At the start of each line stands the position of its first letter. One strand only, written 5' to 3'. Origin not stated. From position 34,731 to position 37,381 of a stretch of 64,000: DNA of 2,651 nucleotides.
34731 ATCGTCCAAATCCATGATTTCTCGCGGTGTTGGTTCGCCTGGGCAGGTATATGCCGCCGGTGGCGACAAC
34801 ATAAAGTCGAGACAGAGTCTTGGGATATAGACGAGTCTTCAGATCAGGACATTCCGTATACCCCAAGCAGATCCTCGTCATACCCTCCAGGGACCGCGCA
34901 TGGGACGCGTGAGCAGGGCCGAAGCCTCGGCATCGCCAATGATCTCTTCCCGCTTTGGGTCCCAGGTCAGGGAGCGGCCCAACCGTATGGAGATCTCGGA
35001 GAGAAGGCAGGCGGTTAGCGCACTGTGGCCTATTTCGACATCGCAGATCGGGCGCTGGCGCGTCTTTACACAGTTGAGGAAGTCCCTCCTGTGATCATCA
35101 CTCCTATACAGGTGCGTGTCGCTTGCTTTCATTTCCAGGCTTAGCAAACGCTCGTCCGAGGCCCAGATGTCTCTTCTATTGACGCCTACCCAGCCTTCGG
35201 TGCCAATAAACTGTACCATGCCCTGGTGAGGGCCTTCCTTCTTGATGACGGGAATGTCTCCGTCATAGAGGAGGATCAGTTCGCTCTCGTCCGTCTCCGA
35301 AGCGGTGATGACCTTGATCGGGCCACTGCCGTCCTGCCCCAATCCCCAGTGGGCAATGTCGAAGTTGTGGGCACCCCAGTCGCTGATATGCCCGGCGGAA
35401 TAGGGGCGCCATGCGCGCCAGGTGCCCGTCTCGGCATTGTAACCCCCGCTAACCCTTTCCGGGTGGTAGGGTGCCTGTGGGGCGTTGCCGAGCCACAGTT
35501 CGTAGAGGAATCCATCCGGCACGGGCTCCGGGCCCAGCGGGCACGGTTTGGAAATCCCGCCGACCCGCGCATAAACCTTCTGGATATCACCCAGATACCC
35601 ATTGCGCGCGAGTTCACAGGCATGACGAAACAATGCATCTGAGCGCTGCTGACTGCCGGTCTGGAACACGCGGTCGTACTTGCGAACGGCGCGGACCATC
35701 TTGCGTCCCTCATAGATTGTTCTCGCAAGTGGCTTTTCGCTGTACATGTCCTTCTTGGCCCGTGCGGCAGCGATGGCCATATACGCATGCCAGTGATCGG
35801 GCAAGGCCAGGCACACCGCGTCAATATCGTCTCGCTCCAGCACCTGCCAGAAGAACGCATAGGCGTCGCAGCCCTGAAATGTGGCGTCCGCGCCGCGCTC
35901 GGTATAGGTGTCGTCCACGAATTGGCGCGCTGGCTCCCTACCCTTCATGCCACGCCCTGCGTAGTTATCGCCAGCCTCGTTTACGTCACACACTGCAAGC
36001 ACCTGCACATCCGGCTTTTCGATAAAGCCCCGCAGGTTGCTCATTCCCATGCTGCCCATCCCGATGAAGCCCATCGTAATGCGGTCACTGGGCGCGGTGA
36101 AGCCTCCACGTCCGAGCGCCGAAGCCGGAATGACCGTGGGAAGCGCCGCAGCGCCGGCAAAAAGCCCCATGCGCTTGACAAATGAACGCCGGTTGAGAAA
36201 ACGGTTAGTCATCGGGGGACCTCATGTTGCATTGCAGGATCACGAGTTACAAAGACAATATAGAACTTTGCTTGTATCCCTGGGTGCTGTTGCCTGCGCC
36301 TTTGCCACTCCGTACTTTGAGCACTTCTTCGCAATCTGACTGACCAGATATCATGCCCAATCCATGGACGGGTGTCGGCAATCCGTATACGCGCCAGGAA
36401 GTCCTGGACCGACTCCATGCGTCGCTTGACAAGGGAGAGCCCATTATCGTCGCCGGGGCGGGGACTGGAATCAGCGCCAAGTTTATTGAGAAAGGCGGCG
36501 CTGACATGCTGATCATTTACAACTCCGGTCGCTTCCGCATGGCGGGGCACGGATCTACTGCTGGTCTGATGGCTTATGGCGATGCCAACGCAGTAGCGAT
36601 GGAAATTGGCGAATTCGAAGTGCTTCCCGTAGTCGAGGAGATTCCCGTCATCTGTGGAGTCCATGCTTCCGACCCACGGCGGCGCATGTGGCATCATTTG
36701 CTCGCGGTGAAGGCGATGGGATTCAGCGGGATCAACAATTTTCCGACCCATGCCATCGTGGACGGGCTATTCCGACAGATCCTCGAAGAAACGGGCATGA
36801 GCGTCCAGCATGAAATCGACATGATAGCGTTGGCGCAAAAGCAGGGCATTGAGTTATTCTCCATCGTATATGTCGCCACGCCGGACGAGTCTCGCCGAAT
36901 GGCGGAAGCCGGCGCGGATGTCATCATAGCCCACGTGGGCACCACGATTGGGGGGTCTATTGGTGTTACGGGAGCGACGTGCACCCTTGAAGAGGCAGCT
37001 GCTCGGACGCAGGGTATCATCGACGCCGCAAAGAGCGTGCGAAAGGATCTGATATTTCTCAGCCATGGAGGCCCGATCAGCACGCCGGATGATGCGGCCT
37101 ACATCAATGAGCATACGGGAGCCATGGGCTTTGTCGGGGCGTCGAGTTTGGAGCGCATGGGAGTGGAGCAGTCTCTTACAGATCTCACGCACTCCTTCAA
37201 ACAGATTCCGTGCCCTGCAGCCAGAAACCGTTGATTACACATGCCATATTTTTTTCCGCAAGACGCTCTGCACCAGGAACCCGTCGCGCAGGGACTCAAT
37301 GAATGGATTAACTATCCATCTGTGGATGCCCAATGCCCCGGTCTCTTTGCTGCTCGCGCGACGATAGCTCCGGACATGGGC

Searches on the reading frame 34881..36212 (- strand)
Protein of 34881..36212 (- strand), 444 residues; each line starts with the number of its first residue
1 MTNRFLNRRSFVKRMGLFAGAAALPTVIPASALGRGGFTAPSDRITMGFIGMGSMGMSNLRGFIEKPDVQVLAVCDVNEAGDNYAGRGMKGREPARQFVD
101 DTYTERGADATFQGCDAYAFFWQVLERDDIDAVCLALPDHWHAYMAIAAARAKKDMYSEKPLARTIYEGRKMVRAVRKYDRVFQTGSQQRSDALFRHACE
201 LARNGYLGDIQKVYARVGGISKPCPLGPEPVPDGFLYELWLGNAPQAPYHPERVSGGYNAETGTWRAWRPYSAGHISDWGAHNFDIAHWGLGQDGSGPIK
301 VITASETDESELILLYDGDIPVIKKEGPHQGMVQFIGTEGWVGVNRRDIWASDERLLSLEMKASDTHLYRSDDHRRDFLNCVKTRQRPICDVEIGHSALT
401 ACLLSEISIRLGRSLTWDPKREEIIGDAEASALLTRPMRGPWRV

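Call 24: search_protein_families(library=pfam, proteins=[window:34881-36212:-], max_evalue=0.01)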
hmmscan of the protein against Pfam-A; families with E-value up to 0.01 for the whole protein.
window:34881-36212:- (444 aa): 3 families
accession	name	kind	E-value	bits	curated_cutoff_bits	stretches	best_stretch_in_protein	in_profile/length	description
PF19051.5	GFO_IDH_MocA_C2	-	4.4e-24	85.8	23.3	1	226-443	43-253/254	Oxidoreductase family, C-terminal alpha/beta domain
PF01408.29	GFO_IDH_MocA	-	1.9e-13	51.6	24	1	46-186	2-119/120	Oxidoreductase family, NAD-binding Rossmann fold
PF22725.1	GFO_IDH_MocA_C3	-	0.00039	20.8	27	0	261-293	31-63/124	GFO/IDH/MocA C-terminal domain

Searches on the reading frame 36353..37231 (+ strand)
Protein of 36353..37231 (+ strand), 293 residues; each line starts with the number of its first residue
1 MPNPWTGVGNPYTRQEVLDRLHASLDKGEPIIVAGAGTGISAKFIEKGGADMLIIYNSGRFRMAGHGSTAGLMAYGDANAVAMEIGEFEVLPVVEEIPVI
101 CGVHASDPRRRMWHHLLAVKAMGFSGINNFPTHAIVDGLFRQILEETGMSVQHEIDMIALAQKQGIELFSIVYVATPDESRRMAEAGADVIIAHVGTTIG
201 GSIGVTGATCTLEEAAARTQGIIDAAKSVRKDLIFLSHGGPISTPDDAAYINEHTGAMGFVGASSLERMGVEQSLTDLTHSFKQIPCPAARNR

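Call 37: search_protein_families(library=padloc, proteins=[window:36353-37231:+], max_evalue=0.00001)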
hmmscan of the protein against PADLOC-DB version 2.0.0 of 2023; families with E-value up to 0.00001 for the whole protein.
window:36353-37231:+ (293 aa): 0 families

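Call 38: search_protein_families(library=pfam, proteins=[window:36353-37231:+], max_evalue=0.00001)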
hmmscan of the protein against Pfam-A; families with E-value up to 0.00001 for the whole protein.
window:36353-37231:+ (293 aa): 1 family
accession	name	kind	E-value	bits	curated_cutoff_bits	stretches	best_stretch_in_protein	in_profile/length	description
PF09370.16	PEP_hydrolase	-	3.2e-101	338.4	33.8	1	16-285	1-267/267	Phosphoenolpyruvate hydrolase-like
